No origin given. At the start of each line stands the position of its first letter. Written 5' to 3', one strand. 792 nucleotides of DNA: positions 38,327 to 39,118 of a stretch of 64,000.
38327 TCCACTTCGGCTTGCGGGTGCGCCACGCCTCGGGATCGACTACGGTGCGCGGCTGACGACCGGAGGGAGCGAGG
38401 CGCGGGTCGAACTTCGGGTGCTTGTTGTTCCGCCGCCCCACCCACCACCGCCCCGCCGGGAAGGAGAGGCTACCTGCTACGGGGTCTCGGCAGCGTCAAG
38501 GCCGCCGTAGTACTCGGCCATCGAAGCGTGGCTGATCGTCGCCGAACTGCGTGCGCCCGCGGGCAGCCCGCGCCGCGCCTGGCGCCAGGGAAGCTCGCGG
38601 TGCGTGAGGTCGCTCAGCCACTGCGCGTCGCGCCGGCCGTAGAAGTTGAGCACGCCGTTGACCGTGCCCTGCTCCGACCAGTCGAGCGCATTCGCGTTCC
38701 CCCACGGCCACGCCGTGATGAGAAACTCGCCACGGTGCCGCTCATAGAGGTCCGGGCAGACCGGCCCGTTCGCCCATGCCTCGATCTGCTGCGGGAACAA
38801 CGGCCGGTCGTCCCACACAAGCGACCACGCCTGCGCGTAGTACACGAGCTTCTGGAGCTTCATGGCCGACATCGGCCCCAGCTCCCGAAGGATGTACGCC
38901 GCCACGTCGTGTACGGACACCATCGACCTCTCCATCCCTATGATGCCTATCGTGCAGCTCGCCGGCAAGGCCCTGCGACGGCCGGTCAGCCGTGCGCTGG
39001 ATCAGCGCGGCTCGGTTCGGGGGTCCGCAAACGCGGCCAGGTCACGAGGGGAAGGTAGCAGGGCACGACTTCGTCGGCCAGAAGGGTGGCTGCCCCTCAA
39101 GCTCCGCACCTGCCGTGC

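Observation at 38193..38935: Panacea (DUF4065/SocA-like) antitoxin gene with small downstream partner ORF inside the tRNA-linked islet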

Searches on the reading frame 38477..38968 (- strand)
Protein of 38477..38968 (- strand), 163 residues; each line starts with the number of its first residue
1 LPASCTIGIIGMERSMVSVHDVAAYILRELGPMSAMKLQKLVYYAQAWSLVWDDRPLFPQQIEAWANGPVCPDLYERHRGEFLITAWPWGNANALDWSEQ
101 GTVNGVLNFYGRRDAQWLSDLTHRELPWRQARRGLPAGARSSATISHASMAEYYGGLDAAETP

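Call 4: search_protein_families(library=pfam, proteins=[window:38477-38968:-], max_evalue=1)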
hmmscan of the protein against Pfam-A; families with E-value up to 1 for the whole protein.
window:38477-38968:- (163 aa): 1 family
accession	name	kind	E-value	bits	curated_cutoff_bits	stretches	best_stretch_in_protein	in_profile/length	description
PF13274.11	SocA_Panacea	-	1.7e-14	55.2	25.7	1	38-128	1-112/113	Antitoxin SocA-like, Panacea domain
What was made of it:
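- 38477..38923 (-): panA: intact stand-alone Panacea (DUF4065) antitoxin gene, 148 aa. Pfam PF13274 E 1.7e-14 (call 4).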

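Call 8: search_protein_families(library=ncbifam, proteins=[window:38477-38968:-], max_evalue=1)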
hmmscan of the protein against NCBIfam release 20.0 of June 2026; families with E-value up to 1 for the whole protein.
window:38477-38968:- (163 aa): 1 family
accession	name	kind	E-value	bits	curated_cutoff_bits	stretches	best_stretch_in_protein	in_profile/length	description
NF047745.1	SocA_antitoxin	equivalog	7.7e-11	42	190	1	32-78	20-66/176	type VI toxin-antitoxin system SocA family antitoxin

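Call 11: find_homologous_proteins(query=window:38477-38968:-, max_evalue=0.001)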
Query window:38477-38968:- (163 aa): 7966 proteins with E <= 0.001 among 8000 candidates; the best 120 are listed.
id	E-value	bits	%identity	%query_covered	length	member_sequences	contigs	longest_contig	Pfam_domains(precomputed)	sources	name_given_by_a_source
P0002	1.6e-97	342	100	91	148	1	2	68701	PF13274.12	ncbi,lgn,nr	ncbi:MAG TPA: type II toxin-antitoxin system antitoxin SocA domain-containing protein [Candidatus Li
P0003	1.1e-62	229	69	87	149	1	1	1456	PF13274.12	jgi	jgi:uncharacterized phage-associated protein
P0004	1.9e-61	225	70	87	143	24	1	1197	PF13274.12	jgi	jgi:uncharacterized phage-associated protein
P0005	6.4e-61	223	69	87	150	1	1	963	PF13274.12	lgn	-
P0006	7.5e-61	223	71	87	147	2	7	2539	PF13274.12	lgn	-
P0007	7.9e-61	223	68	90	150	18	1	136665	PF13274.12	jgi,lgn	jgi:uncharacterized phage-associated protein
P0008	1.1e-60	222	68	87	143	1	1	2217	PF13274.12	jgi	jgi:uncharacterized phage-associated protein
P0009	1.3e-60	222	66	90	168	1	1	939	PF13274.12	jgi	jgi:uncharacterized phage-associated protein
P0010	2.7e-60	221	66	88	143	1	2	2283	PF13274.12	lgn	-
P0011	3.7e-60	221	66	90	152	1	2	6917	PF13274.12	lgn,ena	-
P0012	3.7e-60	221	67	87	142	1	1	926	PF13274.12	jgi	jgi:uncharacterized phage-associated protein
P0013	4.2e-60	221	68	87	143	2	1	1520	PF13274.12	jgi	jgi:uncharacterized phage-associated protein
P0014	4.3e-60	220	68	87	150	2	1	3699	PF13274.12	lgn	-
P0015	7.0e-60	220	68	87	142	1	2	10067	PF13274.12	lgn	-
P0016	7.4e-60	220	68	87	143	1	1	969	PF13274.12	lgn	-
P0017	8.4e-60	220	68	87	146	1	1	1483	PF13274.12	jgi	jgi:uncharacterized phage-associated protein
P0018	8.9e-60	219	68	87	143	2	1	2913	PF13274.12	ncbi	-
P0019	1.2e-59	219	67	88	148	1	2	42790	PF13274.12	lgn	-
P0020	1.4e-59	219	68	87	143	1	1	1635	PF13274.12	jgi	jgi:uncharacterized phage-associated protein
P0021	2.0e-59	218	66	88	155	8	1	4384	PF13274.12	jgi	jgi:uncharacterized phage-associated protein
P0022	2.4e-59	218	66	88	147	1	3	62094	PF13274.12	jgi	jgi:uncharacterized phage-associated protein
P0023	2.4e-59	218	63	90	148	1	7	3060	PF13274.12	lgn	-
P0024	2.6e-59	218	67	87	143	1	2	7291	PF13274.12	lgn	-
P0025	2.7e-59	218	64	90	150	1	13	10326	PF13274.12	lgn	-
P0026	2.8e-59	218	63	89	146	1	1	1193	PF13274.12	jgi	jgi:uncharacterized phage-associated protein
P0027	3.1e-59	218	67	87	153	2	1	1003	PF13274.12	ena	-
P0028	3.4e-59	218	67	87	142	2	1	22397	PF13274.12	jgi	-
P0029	3.5e-59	218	70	87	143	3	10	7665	PF13274.12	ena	-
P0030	4.3e-59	217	70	87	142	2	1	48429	PF13274.12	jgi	jgi:uncharacterized phage-associated protein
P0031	4.5e-59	217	65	87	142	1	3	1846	PF13274.12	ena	-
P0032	4.6e-59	217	66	88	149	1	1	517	PF13274.12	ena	-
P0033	4.6e-59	217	64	89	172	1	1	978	PF13274.12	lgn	-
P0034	5.5e-59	217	67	87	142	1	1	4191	PF13274.12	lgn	-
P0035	5.6e-59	217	68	87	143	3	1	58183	PF13274.12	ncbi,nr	ncbi:MAG TPA: type II toxin-antitoxin system antitoxin SocA domain-containing protein [Longimicrobiu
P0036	9.5e-59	216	69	87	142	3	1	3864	PF13274.12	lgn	-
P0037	1.0e-58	216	69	87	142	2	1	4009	PF13274.12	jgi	jgi:uncharacterized phage-associated protein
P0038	1.0e-58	216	68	87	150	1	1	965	PF13274.12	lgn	-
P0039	1.4e-58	216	66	87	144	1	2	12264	PF13274.12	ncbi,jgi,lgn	jgi:uncharacterized phage-associated protein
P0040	1.5e-58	215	66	88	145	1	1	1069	PF13274.12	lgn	-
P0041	1.5e-58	215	65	87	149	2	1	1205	PF13274.12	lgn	-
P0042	1.6e-58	215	67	87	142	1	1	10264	PF13274.12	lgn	-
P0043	1.7e-58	215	66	87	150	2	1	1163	PF13274.12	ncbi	-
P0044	1.9e-58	215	63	88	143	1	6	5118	PF13274.12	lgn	-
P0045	2.0e-58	215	65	87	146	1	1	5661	PF13274.12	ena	-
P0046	2.1e-58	215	68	87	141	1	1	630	PF13274.12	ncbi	-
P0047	2.2e-58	215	69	87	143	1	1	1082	PF13274.12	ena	-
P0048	2.4e-58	215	66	88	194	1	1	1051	PF13274.12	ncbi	-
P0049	2.5e-58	215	65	87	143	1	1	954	PF13274.12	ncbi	-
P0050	2.5e-58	215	66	87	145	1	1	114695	PF13274.12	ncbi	ncbi:MAG: type II toxin-antitoxin system antitoxin SocA domain-containing protein [Acidobacteriota b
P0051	2.7e-58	215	64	88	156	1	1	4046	PF13274.12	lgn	-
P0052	2.8e-58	215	67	87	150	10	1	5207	PF13274.12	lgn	-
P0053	3.0e-58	214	64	91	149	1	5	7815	PF13274.12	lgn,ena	-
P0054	3.0e-58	214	63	87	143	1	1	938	PF13274.12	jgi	jgi:uncharacterized phage-associated protein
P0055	3.1e-58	214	65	90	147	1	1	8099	PF13274.12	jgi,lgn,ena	-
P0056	3.3e-58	214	65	87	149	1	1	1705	PF13274.12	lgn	-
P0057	3.4e-58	214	67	87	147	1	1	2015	PF13274.12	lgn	-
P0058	3.5e-58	214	66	88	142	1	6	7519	PF13274.12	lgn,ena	-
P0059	3.6e-58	214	68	87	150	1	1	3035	PF13274.12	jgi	jgi:uncharacterized phage-associated protein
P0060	3.7e-58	214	65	87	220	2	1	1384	PF13274.12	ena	-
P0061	5.0e-58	214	64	87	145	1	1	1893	PF13274.12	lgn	-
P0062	5.0e-58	214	67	87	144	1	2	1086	PF13274.12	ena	-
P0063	5.7e-58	214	65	91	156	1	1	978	PF13274.12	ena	-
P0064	6.7e-58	213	68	87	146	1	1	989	PF13274.12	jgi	jgi:uncharacterized phage-associated protein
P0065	6.7e-58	213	65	87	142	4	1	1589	PF13274.12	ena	-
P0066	6.8e-58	213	62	95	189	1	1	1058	PF13274.12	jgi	jgi:uncharacterized phage-associated protein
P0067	6.9e-58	213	65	87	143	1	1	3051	PF13274.12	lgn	-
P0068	7.1e-58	213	66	89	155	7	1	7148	PF13274.12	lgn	-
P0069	7.4e-58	213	65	89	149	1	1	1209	PF13274.12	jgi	jgi:uncharacterized phage-associated protein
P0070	7.6e-58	213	66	87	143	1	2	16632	PF13274.12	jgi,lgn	jgi:uncharacterized phage-associated protein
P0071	7.8e-58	213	66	87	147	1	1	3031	PF13274.12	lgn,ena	-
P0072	8.3e-58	213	63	90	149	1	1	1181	PF13274.12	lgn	-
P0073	9.8e-58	213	67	87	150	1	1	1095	PF13274.12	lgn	-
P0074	1.2e-57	213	64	88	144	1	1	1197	PF13274.12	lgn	-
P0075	1.2e-57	213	64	91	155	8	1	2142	PF13274.12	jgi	jgi:uncharacterized phage-associated protein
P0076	1.3e-57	212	65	87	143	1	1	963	PF13274.12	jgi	jgi:uncharacterized phage-associated protein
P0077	1.4e-57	212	67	87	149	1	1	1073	PF13274.12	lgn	-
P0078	1.4e-57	212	65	87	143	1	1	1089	PF13274.12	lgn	-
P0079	1.4e-57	212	63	87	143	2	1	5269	PF13274.12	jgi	-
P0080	1.5e-57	212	63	89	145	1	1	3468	PF13274.12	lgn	-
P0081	1.5e-57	212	64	87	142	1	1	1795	PF13274.12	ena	-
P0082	1.5e-57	212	65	88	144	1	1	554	PF13274.12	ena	-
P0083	1.6e-57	212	65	87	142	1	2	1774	PF13274.12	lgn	-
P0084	1.7e-57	212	65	90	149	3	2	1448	PF13274.12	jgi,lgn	jgi:uncharacterized phage-associated protein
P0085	1.7e-57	212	63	87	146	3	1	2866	PF13274.12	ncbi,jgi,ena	-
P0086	1.7e-57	212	63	88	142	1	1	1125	PF13274.12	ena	-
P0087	1.7e-57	212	65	87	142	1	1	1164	PF13274.12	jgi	jgi:uncharacterized phage-associated protein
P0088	1.7e-57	212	62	90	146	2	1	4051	PF13274.12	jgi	-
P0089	1.7e-57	212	67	88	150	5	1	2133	PF13274.12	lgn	-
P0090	1.8e-57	212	65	87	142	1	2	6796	PF13274.12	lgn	-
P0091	2.0e-57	212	63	87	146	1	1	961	PF13274.12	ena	-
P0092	2.0e-57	212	64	87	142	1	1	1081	PF13274.12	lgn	-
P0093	2.1e-57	212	65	87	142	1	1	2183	PF13274.12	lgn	-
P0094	2.1e-57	212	63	88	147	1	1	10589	PF13274.12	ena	-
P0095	2.2e-57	212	66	87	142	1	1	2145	PF13274.12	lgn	-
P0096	2.2e-57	212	66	87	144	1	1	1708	PF13274.12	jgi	jgi:uncharacterized phage-associated protein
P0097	2.3e-57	212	63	90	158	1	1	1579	PF13274.12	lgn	-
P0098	2.3e-57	212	68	87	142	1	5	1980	PF13274.12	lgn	-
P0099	2.3e-57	212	67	87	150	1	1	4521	PF13274.12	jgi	jgi:uncharacterized phage-associated protein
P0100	2.6e-57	211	64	88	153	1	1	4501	PF13274.12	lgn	-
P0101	2.7e-57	211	67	87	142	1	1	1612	PF13274.12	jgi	jgi:uncharacterized phage-associated protein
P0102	2.7e-57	211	65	88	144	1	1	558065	PF13274.12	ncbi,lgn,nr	ncbi:MAG: DUF4065 domain-containing protein [Bryobacterales bacterium]|nr:DUF4065 domain-containing 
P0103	2.7e-57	211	63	88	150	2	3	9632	PF13274.12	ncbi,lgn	-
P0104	2.8e-57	211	64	90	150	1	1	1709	PF13274.12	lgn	-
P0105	2.9e-57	211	65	90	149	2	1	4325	PF13274.12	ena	-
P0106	3.0e-57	211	65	88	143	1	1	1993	PF13274.12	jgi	jgi:uncharacterized phage-associated protein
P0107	3.4e-57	211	63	88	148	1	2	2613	PF13274.12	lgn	-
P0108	3.5e-57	211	65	88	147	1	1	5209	PF13274.12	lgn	-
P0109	3.5e-57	211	66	88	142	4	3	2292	PF13274.12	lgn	-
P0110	3.5e-57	211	61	87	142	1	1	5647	PF13274.12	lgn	-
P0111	3.7e-57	211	63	87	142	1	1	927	PF13274.12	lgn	-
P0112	3.7e-57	211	67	87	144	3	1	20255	PF13274.12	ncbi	-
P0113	4.1e-57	211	63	87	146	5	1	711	PF13274.12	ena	-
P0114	4.2e-57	211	65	87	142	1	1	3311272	PF13274.12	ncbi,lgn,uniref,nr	ncbi:hypothetical protein CD351_09055 [Erythrobacter sp. KY5]|uniref:Panacea domain-containing prote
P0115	4.4e-57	211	65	87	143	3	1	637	PF13274.12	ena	-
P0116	4.5e-57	211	63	87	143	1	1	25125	PF13274.12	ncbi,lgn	ncbi:MAG: type II toxin-antitoxin system antitoxin SocA domain-containing protein [Acidobacteriota b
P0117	4.5e-57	211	65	87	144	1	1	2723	PF13274.12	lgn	-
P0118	4.6e-57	211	63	90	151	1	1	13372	PF13274.12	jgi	jgi:uncharacterized phage-associated protein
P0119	4.8e-57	211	64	87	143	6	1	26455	PF13274.12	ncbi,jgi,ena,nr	ncbi:MAG TPA: type II toxin-antitoxin system antitoxin SocA domain-containing protein [Solirubrobact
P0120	4.9e-57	211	63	90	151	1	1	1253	PF13274.12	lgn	-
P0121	5.1e-57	210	67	87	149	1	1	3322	PF13274.12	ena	-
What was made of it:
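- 38477..38923 (-): About 8000 homologues were found, the best 120 at 61-71% identity (call 11).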

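Call 12: find_encoding_contigs(protein=P0002, flank=4000, max_places=4)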
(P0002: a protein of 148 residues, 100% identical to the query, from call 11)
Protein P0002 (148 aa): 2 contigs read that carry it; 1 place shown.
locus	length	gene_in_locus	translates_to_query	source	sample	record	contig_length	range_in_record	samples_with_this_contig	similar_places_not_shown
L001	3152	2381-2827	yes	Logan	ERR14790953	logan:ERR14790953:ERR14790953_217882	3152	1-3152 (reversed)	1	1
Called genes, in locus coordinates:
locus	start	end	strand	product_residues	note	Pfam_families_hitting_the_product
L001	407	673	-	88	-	-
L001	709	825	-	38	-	-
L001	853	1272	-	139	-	-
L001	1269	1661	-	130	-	-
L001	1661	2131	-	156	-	-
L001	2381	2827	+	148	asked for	PF13274:SocA_Panacea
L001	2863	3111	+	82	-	-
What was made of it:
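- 38182..41270 (.): 3.09-kb islet between the two tRNA 5'-half copies. It holds panA, the panT remnant and four or five small plus-strand genes: a 156-aa protein that looks secreted (39173-39643), a CxxC-motif protein (39643-40035), an Sbal_3080-family lipoprotein (40032-40451) and an 88-aa protein that looks like a lipoprotein (40631-40897). There is no integrase. Gene calls on L001 (call 12).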

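Call 15: find_related_loci(query=A1, collection=genome_contigs, flank=3000)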
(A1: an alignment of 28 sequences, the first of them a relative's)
Query A1 (148 aa) in genome_contigs; peptide patterns used: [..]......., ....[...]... (x = any residue, [..] = any of these).
600 stretches matched a pattern (row limit reached: there are more); 581 encode a relative of the query (tblastn E <= 1e-3); the best 80 are kept; 80 distinct loci.
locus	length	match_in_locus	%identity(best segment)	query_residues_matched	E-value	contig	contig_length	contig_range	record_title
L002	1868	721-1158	63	1-146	4e-64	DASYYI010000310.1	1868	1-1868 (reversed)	MAG TPA_asm: Candidatus Acidiferrales bacterium isolate SMAG_U6331 k141_426408, whole genome shotgun sequence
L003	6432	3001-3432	65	1-144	4e-61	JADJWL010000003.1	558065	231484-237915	MAG: Bryobacterales bacterium isolate Kalu_18-Q3-R12-55_BAT3C.261 tig00002202-10-5571220, whole genome shotgun sequence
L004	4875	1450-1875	67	1-142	1e-60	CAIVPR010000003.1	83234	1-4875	MAG: uncultured Acidobacteriia bacterium isolate Kiruna2_bin-2173 genome assembly, contig: bin-2173:003/186, whole genom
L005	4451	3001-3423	66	1-141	2e-60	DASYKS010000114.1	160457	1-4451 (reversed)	MAG TPA_asm: Thermoanaerobaculia bacterium isolate SMAG_U4328 k141_2149553, whole genome shotgun sequence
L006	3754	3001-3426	64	1-142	2e-60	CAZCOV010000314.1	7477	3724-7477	MAG TPA_asm: uncultured Thermoanaerobaculia bacterium isolate SRP237561_co1_143 genome assembly, contig: NODE_20256_leng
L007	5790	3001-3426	67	1-142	7e-60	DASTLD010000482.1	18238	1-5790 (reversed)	MAG TPA_asm: Longimicrobium sp. isolate SMAG_U2535 k141_1065143, whole genome shotgun sequence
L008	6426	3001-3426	63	1-142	1e-59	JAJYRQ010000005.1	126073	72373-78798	MAG: Deltaproteobacteria bacterium isolate DX1.bin15 NODE_125_length_126073_cov_3.130516, whole genome shotgun sequence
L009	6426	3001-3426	63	1-142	4e-59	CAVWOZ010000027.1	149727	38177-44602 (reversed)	MAG: uncultured Acidobacteriota bacterium isolate MFD09368.bin.3.159 genome assembly, contig: contig_36397, whole genome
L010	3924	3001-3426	64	1-142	8e-59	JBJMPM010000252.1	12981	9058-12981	MAG: Longimicrobiaceae bacterium isolate 12C16O_48h_50_P10_coass_bin_29 k141_1927413, whole genome shotgun sequence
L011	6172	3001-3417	63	1-139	2e-58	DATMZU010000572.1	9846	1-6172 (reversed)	MAG TPA_asm: Thermoanaerobaculia bacterium isolate SMAG_U11143 k141_2060666, whole genome shotgun sequence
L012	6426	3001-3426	64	1-142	1e-58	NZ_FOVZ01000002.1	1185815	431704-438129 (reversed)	Sphingomonas sp. OK281, whole genome shotgun sequence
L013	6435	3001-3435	63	1-145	2e-58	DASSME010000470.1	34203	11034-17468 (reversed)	MAG TPA_asm: Longimicrobium sp. isolate SMAG_U1190 k141_429190, whole genome shotgun sequence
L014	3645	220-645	60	1-142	4e-58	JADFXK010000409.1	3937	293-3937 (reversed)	MAG: Deltaproteobacteria bacterium isolate nDJH13bin5 nDJH13_bin5_NODE_409_length_3937_cov_3.684252, whole genome shotgu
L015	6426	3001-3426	62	1-142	2e-58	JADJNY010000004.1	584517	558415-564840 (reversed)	MAG: Planctomycetota bacterium isolate Fred_18-Q3-R57-64_BAT3C.229 tig00005778-10-5834690, whole genome shotgun sequence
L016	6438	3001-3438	62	1-146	6e-58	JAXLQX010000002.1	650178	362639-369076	MAG: Thermoanaerobaculia bacterium isolate STL-ACI14 C1.267.fa-2, whole genome shotgun sequence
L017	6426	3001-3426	62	1-142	5e-58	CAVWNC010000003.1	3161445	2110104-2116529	MAG: uncultured Acidobacteriota bacterium isolate MFD09368.bin.2.205 genome assembly, contig: contig_5776, whole genome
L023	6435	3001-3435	63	1-145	5e-57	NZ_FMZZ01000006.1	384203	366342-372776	Actinokineospora iranica strain IBRC-M 10403, whole genome shotgun sequence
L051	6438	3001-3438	60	1-146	2e-54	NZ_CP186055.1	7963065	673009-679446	Plantactinospora sp. WMMC1484 chromosome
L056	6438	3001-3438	60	1-146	3e-54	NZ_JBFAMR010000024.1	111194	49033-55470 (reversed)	Actinoplanes sp. NPDC049802 NPDC049802_112_F3.ctg-0024, whole genome shotgun sequence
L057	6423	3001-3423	59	1-142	4e-54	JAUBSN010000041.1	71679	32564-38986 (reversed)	Microcoleus sp. F8-C3 NODE_149_length_71679_cov_20.544845, whole genome shotgun sequence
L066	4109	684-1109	59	1-142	2e-53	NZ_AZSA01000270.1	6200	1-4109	Arthrobacter sp. Br18 contig_270, whole genome shotgun sequence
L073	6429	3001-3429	61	1-142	7e-53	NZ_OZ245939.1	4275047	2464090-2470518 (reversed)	MAG: Hoeflea sp. isolate ca16b8c9-36e6-453e-b725-f16d08fa36cf chromosome 1, complete sequence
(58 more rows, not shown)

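Call 21: search_protein_families(library=pfam, proteins=[L003:3442-3882:+, L008:3438-3881:+, L012:3439-3903:+, L014:660-1115:+, L017:3447-3920:+, L015:3462-3920:+], max_evalue=1)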
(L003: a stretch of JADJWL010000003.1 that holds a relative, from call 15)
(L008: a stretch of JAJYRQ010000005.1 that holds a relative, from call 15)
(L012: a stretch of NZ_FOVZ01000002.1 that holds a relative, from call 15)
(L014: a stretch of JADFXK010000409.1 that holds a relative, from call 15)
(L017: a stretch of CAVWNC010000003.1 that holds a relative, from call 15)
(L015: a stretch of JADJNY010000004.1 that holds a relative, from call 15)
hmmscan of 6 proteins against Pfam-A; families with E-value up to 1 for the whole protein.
L003:3442-3882:+ (146 aa): 0 families

L008:3438-3881:+ (147 aa): 3 families
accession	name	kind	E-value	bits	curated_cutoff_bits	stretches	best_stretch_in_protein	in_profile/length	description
PF08518.16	GIT_SHD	-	0.028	14.5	21.1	0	93-109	1-17/29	Spa2 homology domain (SHD) of GIT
PF11652.13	FAM167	-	0.13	12.9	25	1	72-112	10-52/85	FAM167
PF22560.2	GMT-wHTH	-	0.14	13.1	27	0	102-137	26-61/82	GMT-like wHTH domain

L012:3439-3903:+ (154 aa): 0 families

L014:660-1115:+ (151 aa): 0 families

L017:3447-3920:+ (157 aa): 1 family
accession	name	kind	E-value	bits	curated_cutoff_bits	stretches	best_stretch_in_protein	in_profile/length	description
PF17521.7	Secapin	-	0.027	14.9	25.9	1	12-35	2-25/45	Honey bee peptides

L015:3462-3920:+ (152 aa): 0 families

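Call 22: search_protein_families(library=ncbifam, proteins=[L003:3442-3882:+, L008:3438-3881:+, L012:3439-3903:+, L014:660-1115:+, L017:3447-3920:+, L015:3462-3920:+], max_evalue=1)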
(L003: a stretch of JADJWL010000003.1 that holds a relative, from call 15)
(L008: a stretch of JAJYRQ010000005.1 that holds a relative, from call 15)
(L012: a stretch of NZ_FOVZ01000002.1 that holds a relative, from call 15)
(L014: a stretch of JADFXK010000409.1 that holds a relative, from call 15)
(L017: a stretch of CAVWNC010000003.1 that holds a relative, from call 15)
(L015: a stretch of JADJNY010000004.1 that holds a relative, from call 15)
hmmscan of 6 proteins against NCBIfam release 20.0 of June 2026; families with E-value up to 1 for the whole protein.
L003:3442-3882:+ (146 aa): 1 family
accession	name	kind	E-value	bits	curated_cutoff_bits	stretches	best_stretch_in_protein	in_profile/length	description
NF046006.1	MAG6450_fam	subfamily_domain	0.001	19.6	40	1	105-139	67-102/103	MAG6450 family protein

L008:3438-3881:+ (147 aa): 1 family
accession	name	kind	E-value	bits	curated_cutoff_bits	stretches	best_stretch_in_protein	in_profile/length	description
NF046006.1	MAG6450_fam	subfamily_domain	0.00014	22.3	40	1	45-140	13-102/103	MAG6450 family protein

L012:3439-3903:+ (154 aa): 0 families

L014:660-1115:+ (151 aa): 1 family
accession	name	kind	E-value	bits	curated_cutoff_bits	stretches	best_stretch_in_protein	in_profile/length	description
NF046006.1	MAG6450_fam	subfamily_domain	5.1e-06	27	40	1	58-144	22-102/103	MAG6450 family protein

L017:3447-3920:+ (157 aa): 1 family
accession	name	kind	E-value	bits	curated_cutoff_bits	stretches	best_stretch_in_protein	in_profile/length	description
NF046006.1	MAG6450_fam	subfamily_domain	0.00054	20.5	40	1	62-150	20-102/103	MAG6450 family protein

L015:3462-3920:+ (152 aa): 1 family
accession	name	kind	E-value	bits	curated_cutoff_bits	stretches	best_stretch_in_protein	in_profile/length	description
NF046006.1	MAG6450_fam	subfamily_domain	2.3e-05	24.9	40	1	69-146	36-102/103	MAG6450 family protein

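Call 25: find_homologous_proteins(query=L003:3442-3882:+, max_evalue=0.001)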
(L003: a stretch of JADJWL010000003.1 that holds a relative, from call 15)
Query L003:3442-3882:+ (146 aa): 52 proteins with E <= 0.001 among 67 candidates.
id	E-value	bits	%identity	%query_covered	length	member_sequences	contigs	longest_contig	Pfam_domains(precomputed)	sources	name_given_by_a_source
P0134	3.9e-98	344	100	100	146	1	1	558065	-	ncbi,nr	ncbi:MAG: hypothetical protein IPM24_03890 [Bryobacterales bacterium]|nr:hypothetical protein [Bryob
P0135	6.2e-38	148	47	97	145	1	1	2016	-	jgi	jgi:hypothetical protein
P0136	7.0e-37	145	47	98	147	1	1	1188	-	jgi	jgi:hypothetical protein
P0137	4.2e-36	142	43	100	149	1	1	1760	-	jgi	jgi:hypothetical protein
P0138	1.1e-34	138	46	92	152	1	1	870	-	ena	-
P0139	1.4e-34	137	47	97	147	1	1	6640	-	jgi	jgi:hypothetical protein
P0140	5.5e-34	135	47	97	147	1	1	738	-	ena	-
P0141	5.8e-34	135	48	92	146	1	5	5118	-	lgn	-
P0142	5.7e-33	132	46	97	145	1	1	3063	-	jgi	jgi:hypothetical protein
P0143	2.1e-32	130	46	98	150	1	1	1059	-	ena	-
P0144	3.6e-32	129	46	97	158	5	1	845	-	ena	-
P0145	4.4e-31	126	43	99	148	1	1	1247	-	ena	-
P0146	3.3e-30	123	41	99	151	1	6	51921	-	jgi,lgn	jgi:hypothetical protein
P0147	7.0e-29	119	58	71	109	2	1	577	-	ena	-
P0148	8.0e-29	119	44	96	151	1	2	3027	-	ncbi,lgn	-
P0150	1.7e-28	118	40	100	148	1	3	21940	-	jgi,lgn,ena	-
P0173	6.3e-19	86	36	98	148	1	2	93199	-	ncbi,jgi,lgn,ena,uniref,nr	ncbi:MAG: hypothetical protein M0Q24_01445 [Sulfurimonas sp.]|uniref:hypothetical protein n=1 Tax=Su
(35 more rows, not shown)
